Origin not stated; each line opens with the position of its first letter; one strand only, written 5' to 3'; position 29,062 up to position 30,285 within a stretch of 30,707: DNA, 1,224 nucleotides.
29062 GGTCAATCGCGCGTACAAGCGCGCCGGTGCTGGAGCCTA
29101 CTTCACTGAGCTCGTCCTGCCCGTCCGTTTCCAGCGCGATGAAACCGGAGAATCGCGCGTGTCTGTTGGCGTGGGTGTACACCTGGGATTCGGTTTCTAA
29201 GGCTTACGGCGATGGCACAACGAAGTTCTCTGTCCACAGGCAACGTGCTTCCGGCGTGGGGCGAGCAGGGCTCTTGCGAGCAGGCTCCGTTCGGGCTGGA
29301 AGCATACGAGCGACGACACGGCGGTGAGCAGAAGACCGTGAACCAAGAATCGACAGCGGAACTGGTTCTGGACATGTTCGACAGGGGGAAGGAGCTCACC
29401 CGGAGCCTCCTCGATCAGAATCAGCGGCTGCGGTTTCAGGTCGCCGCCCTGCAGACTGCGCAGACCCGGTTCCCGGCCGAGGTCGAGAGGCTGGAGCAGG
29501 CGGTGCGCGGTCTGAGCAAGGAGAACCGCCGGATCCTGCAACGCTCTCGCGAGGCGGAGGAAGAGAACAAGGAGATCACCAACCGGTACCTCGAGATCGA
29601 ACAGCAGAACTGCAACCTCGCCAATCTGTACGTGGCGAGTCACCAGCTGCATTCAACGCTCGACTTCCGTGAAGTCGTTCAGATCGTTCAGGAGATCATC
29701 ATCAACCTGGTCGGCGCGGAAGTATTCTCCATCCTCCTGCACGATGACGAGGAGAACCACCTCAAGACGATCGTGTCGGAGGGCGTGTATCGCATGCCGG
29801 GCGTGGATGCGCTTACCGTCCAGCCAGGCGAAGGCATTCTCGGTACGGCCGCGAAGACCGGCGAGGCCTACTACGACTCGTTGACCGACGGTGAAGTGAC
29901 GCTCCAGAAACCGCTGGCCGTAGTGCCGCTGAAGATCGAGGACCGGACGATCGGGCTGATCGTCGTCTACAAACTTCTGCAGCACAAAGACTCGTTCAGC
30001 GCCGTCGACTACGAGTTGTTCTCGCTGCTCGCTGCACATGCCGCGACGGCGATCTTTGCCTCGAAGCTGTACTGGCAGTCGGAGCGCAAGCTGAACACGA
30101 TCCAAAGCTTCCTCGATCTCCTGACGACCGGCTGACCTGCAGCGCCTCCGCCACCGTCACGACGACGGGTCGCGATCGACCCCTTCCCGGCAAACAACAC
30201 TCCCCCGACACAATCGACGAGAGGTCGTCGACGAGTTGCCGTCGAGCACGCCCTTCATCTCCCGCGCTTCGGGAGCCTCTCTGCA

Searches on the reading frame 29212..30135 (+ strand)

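Call 10: search_protein_families(library=pfam, proteins=[window:29212-30135:+], max_evalue=0.001)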
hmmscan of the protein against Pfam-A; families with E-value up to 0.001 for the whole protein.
window:29212-30135:+ (307 aa): 4 families
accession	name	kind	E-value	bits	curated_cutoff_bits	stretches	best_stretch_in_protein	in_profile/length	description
PF13185.12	GAF_2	-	1.3e-14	55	28.6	1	150-281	2-135/136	GAF domain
PF13492.12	GAF_3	-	8.8e-14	52.5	27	1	153-281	3-127/129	GAF domain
PF01590.32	GAF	-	1.5e-07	32.4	22.4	1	152-281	2-133/133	GAF domain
PF24319.2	DUF7491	-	5.9e-05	23.7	30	1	63-133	2-72/90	Coiled-coil region of unknown function (DUF7491)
